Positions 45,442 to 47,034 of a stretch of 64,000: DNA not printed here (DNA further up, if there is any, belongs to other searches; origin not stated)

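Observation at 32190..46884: First block of an envelope-glycopolymer cluster: GT-C enzymes, DUF2298 YYY protein, LCP ligase, FemAB-like, epimerase and FAD oxidoreductase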

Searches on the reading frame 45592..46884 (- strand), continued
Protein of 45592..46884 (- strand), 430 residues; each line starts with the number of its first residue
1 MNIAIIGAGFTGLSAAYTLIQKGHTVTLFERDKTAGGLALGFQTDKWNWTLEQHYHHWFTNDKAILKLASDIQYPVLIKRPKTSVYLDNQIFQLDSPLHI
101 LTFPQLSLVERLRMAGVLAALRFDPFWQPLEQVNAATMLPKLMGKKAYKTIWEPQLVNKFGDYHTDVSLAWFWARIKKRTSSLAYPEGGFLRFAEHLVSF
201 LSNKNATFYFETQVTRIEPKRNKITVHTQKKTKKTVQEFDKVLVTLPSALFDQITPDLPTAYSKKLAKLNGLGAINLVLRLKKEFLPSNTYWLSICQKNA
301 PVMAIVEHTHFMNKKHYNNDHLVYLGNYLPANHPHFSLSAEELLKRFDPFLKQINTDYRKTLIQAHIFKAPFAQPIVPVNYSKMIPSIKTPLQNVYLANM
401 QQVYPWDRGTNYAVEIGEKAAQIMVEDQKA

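Call 23: find_related_loci(query=A1, collection=genome_contigs, flank=10000)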
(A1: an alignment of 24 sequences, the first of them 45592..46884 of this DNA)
Query A1 (430 aa) in genome_contigs; peptide patterns used: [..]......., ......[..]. (x = any residue, [..] = any of these).
319 stretches matched a pattern; 312 encode a relative of the query (tblastn E <= 1e-3); the best 80 are kept; 80 distinct loci.
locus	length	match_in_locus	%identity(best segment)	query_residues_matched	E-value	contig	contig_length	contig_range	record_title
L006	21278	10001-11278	61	1-426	0e+0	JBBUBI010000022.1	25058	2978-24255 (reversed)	MAG: Patescibacteria group bacterium isolate H52-bin033_1 H52_bin033_1_000000000022, whole genome shotgun sequence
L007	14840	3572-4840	61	1-424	0e+0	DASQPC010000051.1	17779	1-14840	MAG TPA_asm: Candidatus Methylomirabilota bacterium isolate SMAG_U10819 k141_2974526, whole genome shotgun sequence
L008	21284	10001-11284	61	1-429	0e+0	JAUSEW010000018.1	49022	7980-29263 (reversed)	MAG: Candidatus Levyibacteriota bacterium isolate E14_maxbin.252 E14_k141_1211168, whole genome shotgun sequence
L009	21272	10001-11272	62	1-424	0e+0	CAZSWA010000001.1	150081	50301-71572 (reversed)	MAG TPA_asm: uncultured Gammaproteobacteria bacterium isolate SRP272529_co1_257 genome assembly, contig: NODE_62_length_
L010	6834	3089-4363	60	1-426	0e+0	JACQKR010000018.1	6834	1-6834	MAG: Candidatus Levyibacteriota bacterium isolate NC_groundwater_1182_Ag_S-0.1um_43_56 S_p1_S3_coassembly_k141_1019284,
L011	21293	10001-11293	59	1-424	0e+0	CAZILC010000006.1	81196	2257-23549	MAG TPA_asm: uncultured Gammaproteobacteria bacterium isolate SRP200132_co1_59 genome assembly, contig: NODE_373_length_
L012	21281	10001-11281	61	1-428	0e+0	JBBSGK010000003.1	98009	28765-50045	MAG: Candidatus Levyibacteriota bacterium isolate LS2_sbin.37 LS2_sbin.37_K_31890_L_98009_cov_13.0000, whole genome shot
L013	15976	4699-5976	60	1-424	0e+0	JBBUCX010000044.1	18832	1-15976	MAG: Patescibacteria group bacterium isolate H51-bin115_1 H51_bin115_1_000000000044, whole genome shotgun sequence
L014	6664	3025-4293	61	1-424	0e+0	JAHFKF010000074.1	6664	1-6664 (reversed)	MAG: Candidatus Levyibacteriota bacterium isolate nzgw403 NODE_10443_length_6665_cov_3.661216, whole genome shotgun sequ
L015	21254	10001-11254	62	1-422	0e+0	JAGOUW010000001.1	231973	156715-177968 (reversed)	MAG: Candidatus Levyibacteriota bacterium isolate Gw_Eff_bin_531 Gw_Eff_33_length_231973_cov_10.085716, whole genome sho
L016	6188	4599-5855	61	1-426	0e+0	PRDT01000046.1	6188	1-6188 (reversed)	MAG: Candidatus Levyibacteriota bacterium isolate Amazon FNV 2010 10 14 contig_35_946011474_length_6188_multi_6_in_0_out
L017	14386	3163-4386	61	1-424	0e+0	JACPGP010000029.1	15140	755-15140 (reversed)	MAG: Candidatus Levyibacteriota bacterium isolate NC_groundwater_391_Ag_B-0.1um_40_33 GD18-4_B1_scaffold_1468540, whole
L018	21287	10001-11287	59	1-428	0e+0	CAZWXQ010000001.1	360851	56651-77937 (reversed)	MAG TPA_asm: uncultured Gammaproteobacteria bacterium isolate SRP292972_co3_100 genome assembly, contig: NODE_31_length_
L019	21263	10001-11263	60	1-424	0e+0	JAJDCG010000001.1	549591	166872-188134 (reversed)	MAG: Candidatus Levyibacteriota bacterium isolate OFTM197 OFTM197_0, whole genome shotgun sequence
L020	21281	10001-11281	60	1-428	1e-180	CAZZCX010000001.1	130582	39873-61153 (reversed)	MAG TPA_asm: uncultured Gammaproteobacteria bacterium isolate SRP173033_co1_414 genome assembly, contig: NODE_159_length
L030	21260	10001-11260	61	1-424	3e-179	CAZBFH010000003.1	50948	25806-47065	MAG TPA_asm: uncultured Gammaproteobacteria bacterium isolate SRP342105_co2_162 genome assembly, contig: NODE_594_length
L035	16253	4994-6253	61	1-424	5e-178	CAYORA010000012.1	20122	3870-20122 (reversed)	MAG TPA_asm: uncultured Gammaproteobacteria bacterium isolate SRP170004_co1_164 genome assembly, contig: NODE_4134_lengt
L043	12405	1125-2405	58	1-428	2e-177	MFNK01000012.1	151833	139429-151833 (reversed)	MAG: Candidatus Levybacteria bacterium RIFCSPHIGHO2_01_FULL_36_15b rifcsphigho2_01_scaffold_958, whole genome shotgun se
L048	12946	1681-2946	60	1-421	3e-176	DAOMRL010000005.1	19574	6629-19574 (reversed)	MAG TPA_asm: Candidatus Levyibacteriota bacterium isolate AMR_MDS_5809 NODE_702_length_19574_cov_3.456222, whole genome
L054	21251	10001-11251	59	1-418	1e-175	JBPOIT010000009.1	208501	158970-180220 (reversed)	MAG: Candidatus Levyibacteriota bacterium isolate MAG_784 c_000000578650, whole genome shotgun sequence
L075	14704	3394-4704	57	1-428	3e-173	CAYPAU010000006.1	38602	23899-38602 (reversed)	MAG TPA_asm: uncultured Gammaproteobacteria bacterium isolate SRP269290_co3_1059 genome assembly, contig: NODE_876_lengt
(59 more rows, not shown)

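Call 31: predict_structure(alignment_id=A1)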
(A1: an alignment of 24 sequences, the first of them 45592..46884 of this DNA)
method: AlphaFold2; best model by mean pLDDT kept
length: 430 residues; sequences in the alignment: 24
mean_pLDDT: 91.5   pTM: 0.90
mean pLDDT of the five models: 91.5, 84.4, 81.6, 80.4, 77.9
residues with pLDDT >= 90: 317; 70-90: 101; 50-70: 11; < 50: 1
segments of 3 or more residues with pLDDT < 50: none
pLDDT, mean of each block of 10 residues (from residue 1): 96 97 97 83 85 85 95 96 93 88 92 89 80 93 93 92 91 87 91 95 95 94 93 95 94 95 91 93 94 93 94 91 93 94 96 96 94 88 92 94 72 93 82
secondary structure, 60 per line:
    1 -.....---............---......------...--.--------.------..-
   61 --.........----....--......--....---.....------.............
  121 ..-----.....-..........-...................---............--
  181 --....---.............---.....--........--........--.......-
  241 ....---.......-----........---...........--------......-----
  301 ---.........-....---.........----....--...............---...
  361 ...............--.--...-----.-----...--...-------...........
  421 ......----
elements in order: E2-6 H10-21 E25-30 H63-71 E76-79 E82-87 E90-93 H97-101 H108-122 H128-132 H135-143 H145-163 H169-178 E183-186 H190-202 E206-210 E213-220 E223-230 E233-239 E241-244 H248-254 H260-267 E271-281 E290-295 E304-307 H308-312 H314-317 E321-329 H334-337 H340-354 H358-361 E362-375 E395-397 H410-426

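Call 33: search_protein_families(library=pfam, proteins=[L035:6262-7899:+, L043:4029-5582:+, L075:6560-7822:+, L048:6328-7467:-, L020:14689-15471:-, L030:14166-15542:+, L011:18939-19553:+, L054:13153-13740:+, L003:16175-16999:+], max_evalue=0.01)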
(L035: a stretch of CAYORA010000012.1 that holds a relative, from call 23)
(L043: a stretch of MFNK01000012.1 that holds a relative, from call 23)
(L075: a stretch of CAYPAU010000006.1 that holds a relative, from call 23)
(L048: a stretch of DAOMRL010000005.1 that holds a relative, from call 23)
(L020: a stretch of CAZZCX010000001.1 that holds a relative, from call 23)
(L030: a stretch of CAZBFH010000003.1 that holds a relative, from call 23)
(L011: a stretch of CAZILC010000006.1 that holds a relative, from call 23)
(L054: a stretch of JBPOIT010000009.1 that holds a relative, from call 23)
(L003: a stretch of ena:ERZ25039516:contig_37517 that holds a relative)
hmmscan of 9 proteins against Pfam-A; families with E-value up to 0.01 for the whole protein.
L035:6262-7899:+ (545 aa): 0 families

L043:4029-5582:+ (517 aa): 1 family
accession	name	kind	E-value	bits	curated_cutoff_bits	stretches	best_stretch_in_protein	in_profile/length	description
PF13231.12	PMT_2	-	1.7e-07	32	26.1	1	79-238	3-159/160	Dolichyl-phosphate-mannose-protein mannosyltransferase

L075:6560-7822:+ (420 aa): 1 family
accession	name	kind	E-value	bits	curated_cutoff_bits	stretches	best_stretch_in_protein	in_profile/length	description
PF09594.16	GT87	-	4.3e-05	23.8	25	1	95-287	4-203/237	Glycosyltransferase family 87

L048:6328-7467:- (379 aa): 7 families
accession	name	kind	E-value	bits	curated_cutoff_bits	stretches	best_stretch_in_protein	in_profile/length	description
PF00534.26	Glycos_transf_1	-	7.9e-35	120.4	26.4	1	191-356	6-165/172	Glycosyl transferases group 1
PF13692.12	Glyco_trans_1_4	-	7.5e-29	101.3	27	1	202-348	3-141/142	Glycosyl transferases group 1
PF13439.12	Glyco_transf_4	-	3.3e-17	63.5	28.5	1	14-178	1-166/170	Glycosyltransferase Family 4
PF13579.12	Glyco_trans_4_4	-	8.5e-10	39.6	29.7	1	16-163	2-144/158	Glycosyl transferase 4-like domain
PF20706.3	GT4-conflict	-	2.9e-09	36.8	26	1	183-319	179-317/385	Family 4 Glycosyltransferase in conflict systems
PF08323.17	Glyco_transf_5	-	0.00076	19.7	22.7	1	8-68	7-63/239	Starch synthase catalytic domain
PF13477.12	Glyco_trans_4_2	-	0.0014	19.2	23.4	1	18-117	10-107/139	Glycosyl transferase 4-like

L020:14689-15471:- (260 aa): 8 families
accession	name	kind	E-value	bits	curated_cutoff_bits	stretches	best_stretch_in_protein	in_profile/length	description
PF13489.12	Methyltransf_23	-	1.6e-17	64.2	27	1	43-187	25-163/164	Methyltransferase domain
PF08241.18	Methyltransf_11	-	9.9e-16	58.6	21.2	1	45-134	1-95/95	Methyltransferase domain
PF13847.12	Methyltransf_31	-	2.3e-12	47.2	27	1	44-150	7-114/145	Methyltransferase domain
PF13649.12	Methyltransf_25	-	3.8e-11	43.9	27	1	44-130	1-97/97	Methyltransferase domain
PF08242.18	Methyltransf_12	-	5.5e-09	37.1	30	1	45-132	1-98/98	Methyltransferase domain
PF07021.18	MetW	-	6e-05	23.2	21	1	44-128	17-104/193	Methionine biosynthesis protein MetW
PF05148.21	Methyltransf_8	-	0.0064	16.8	27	0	44-142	76-164/219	Hypothetical methyltransferase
PF05175.20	MTS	-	0.0075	16.4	23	0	41-134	32-138/170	Methyltransferase small domain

L030:14166-15542:+ (458 aa): 1 family
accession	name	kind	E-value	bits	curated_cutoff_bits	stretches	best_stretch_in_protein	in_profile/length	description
PF13231.12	PMT_2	-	0.00017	22.3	26.1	1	59-202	2-149/160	Dolichyl-phosphate-mannose-protein mannosyltransferase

L011:18939-19553:+ (204 aa): 1 family
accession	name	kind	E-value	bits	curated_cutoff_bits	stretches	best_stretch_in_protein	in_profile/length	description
PF04199.19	Cyclase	-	2e-32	112.8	23.1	1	4-149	1-142/142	Putative cyclase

L054:13153-13740:+ (195 aa): 1 family
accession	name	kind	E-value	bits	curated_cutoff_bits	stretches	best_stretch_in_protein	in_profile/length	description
PF00810.23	ER_lumen_recept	-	0.0011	20.2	25.6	1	84-153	65-132/143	ER lumen protein retaining receptor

L003:16175-16999:+ (274 aa): 0 families

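Call 34: fold_search(model_id=the predicted structure, library=pdb)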
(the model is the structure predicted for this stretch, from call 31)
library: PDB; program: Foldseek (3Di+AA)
matches with E <= 10: 1988; with E <= 0.001: 1170
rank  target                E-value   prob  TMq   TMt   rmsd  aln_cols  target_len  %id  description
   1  2ive_A                1.3e-26  1.00  0.81  0.78   4.8       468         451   14  Structure of protoporphyrinogen oxidase from Myxococcus xanthus (released 2006-10-17)
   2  2ive_B                2.0e-26  1.00  0.82  0.79   4.1       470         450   14  Structure of protoporphyrinogen oxidase from Myxococcus xanthus (released 2006-10-17)
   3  2ivd_B                2.1e-26  1.00  0.80  0.77   4.9       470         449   15  Structure of protoporphyrinogen oxidase from Myxococcus xanthus with acifluorfen (released 2006-10-17)
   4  9a78_B                5.6e-25  1.00  0.79  0.73   4.6       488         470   14  Integrative model of SYFB-CGOX by crosslinking MS and deep learning (released 2024-09-18)
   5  2ivd_A                1.4e-24  1.00  0.80  0.77   4.8       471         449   14  Structure of protoporphyrinogen oxidase from Myxococcus xanthus with acifluorfen (released 2006-10-17)
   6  5mog_A                3.7e-24  1.00  0.83  0.77   3.9       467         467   18  Oryza sativa phytoene desaturase inhibited by norflurazon (released 2017-07-12)
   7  5mog_E                4.7e-24  1.00  0.84  0.78   3.8       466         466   18  Oryza sativa phytoene desaturase inhibited by norflurazon (released 2017-07-12)
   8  3lov                  6.2e-24  1.00  0.76  0.73   5.2       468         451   16  Crystal structure of Putative protoporphyrinogen oxidase (YP_001813199.1) from Exiguobacterium sp. 255-15 at 2.06 A reso (released 2010-02-23)
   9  3ka7                  7.4e-24  1.00  0.73  0.74   4.8       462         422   16  Crystal Structure of an oxidoreductase from Methanosarcina mazei. Northeast Structural Genomics Consortium target id MaR (released 2009-11-17)
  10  5mog_C                1.0e-23  1.00  0.83  0.77   3.9       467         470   18  Oryza sativa phytoene desaturase inhibited by norflurazon (released 2017-07-12)
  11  3i6d_B                3.5e-23  1.00  0.79  0.80   4.2       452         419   15  Crystal structure of PPO from bacillus subtilis with AF (released 2009-12-08)
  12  3i6d_A                4.1e-23  1.00  0.77  0.80   4.1       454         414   15  Crystal structure of PPO from bacillus subtilis with AF (released 2009-12-08)
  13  5mog_B                4.4e-23  1.00  0.83  0.76   4.0       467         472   18  Oryza sativa phytoene desaturase inhibited by norflurazon (released 2017-07-12)
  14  7eme_B                5.8e-23  1.00  0.75  0.78   4.6       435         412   14  Putative Leptospira interrogans recombinant L-amino acid oxidase (released 2021-08-18)
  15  7eme_A                6.2e-23  1.00  0.75  0.77   4.7       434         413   14  Putative Leptospira interrogans recombinant L-amino acid oxidase (released 2021-08-18)
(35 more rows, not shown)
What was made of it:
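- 45592..46884 (-): Cytoplasmic FAD-dependent oxidoreductase (430 aa) of NCBIfam family PRK07233. The reaction it catalyses is unknown. The AF2 model has pLDDT 91.5, and its fold is closest to PPOX, phytoene desaturase and MAO at TM about 0.8 (calls 31, 34).
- The flavoenzyme fold belongs to enzymes that oxidise hydrophobic, membrane-associated substrates (call 34). The flavoenzyme's structural neighbours are PPOX, phytoene desaturase and amine oxidases (call 34).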

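Call 39: search_dna_similar(query=window:45592-46884:-, collection=plasmids, mode=protein, max_evalue=1e-8, max_rows=25)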
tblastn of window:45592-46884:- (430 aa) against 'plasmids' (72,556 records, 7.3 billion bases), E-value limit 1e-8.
Records with a match: 8; places in all: 8; records where one place covers at least 80% of the query: 8.
Best place of each record, by identity: <60% 8.
By first word of the organism name: Rhizobium 4; Embleya 1; Agrobacterium 1; Rhodobacteraceae 1; Burkholderia 1.
By predicted mobility (MOB-suite, as given by PLSDB): non-mobilizable 6; mobilizable 1; conjugative 1.
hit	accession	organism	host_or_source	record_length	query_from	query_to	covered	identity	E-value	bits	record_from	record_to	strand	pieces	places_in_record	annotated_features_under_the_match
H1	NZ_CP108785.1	Embleya sp. NBC_00888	-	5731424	2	424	98%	30.1%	3e-58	213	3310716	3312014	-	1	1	none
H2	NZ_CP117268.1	Rhizobium rhododendri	Rhododendron sp.,pure bacterial ...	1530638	2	422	98%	26.6%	1e-38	155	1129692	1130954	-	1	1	record has no annotation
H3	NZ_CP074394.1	Agrobacterium salinitolerans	Cotton,tiaaue sample,root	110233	21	422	93%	26.4%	2e-38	155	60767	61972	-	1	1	NAD(P)/FAD-dependent oxidoreductase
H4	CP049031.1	Rhodobacteraceae bacterium SC52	Apostichopus japonicus,pure ...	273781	2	421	98%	25.1%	1e-35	147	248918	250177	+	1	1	NAD(P)/FAD-dependent oxidoreductase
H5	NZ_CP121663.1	Rhizobium sp. CB3090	Gliricidia sp.,cell culture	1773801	2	422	98%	24.7%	4e-40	160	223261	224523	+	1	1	record has no annotation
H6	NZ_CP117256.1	Rhizobium tumorigenes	Rubus sp.,pure bacterial culture,Aerial ...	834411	20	425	94%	25.4%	4e-39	157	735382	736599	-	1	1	NAD(P)/FAD-dependent oxidoreductase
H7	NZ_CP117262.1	Rhizobium tumorigenes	Rubus sp.,pure bacterial culture,Aerial ...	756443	21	425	94%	25.5%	1e-38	155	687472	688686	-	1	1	NAD(P)/FAD-dependent oxidoreductase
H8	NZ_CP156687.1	Burkholderia stagnalis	Bacterial cells,soils collected in ...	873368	3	424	98%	23.7%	6e-36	148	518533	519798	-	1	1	NAD(P)/FAD-dependent oxidoreductase | GtrA family protein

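Call 41: get_annotated_region(hit=H8, flank=8000)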
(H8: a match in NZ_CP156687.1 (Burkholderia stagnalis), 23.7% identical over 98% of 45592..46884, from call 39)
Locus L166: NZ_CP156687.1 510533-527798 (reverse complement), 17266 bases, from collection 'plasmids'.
description: Burkholderia stagnalis strain YJ-2 plasmid plas2, complete sequence
organism: Burkholderia stagnalis (NCBI taxid 1503054)
taxonomy: Bacteria; Pseudomonadota; Betaproteobacteria; Burkholderiales; Burkholderiaceae; Burkholderia; Burkholderia stagnalis
host: -; source: Bacterial cells,soils collected in Guangdong Province, China; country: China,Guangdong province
typing (MOB-suite, as given by PLSDB): non-mobilizable
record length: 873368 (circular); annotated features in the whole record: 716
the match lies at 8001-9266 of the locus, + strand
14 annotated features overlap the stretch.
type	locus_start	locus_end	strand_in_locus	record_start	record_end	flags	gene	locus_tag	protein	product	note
CDS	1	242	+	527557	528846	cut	-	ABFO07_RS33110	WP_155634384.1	nucleotide disphospho-sugar-binding domain-containing protein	-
CDS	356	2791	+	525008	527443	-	-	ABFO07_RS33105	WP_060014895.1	hypothetical protein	-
CDS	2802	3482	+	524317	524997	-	-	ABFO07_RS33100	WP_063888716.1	class I SAM-dependent methyltransferase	-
CDS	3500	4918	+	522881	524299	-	-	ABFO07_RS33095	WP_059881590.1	UbiA family prenyltransferase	-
CDS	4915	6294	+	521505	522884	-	-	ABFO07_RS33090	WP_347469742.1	FAD-binding oxidoreductase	-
CDS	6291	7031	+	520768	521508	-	-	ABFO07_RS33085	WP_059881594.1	SDR family oxidoreductase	-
CDS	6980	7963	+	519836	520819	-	-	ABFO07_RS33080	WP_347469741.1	SDR family oxidoreductase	-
CDS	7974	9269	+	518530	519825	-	-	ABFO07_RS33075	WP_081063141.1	NAD(P)/FAD-dependent oxidoreductase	-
CDS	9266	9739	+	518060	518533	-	-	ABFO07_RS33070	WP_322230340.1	GtrA family protein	GO:0000271 - polysaccharide biosynthetic process [Evidence IEA]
CDS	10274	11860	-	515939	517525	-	-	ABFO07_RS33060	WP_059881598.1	glycosyl hydrolase family 18 protein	GO:0005975 - carbohydrate metabolic process [Evidence IEA]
CDS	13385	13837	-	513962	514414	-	fabZ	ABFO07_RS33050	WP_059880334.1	3-hydroxyacyl-ACP dehydratase FabZ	-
CDS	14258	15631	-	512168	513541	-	-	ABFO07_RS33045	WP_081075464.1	ATP-binding protein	-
CDS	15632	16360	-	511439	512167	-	-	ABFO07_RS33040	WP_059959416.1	response regulator transcription factor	GO:0000160 - phosphorelay signal transduction system [Evidence IEA]; GO:0006355 - regulation of DNA-templated ...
CDS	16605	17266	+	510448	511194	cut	-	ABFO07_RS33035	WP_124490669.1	MipA/OmpV family protein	-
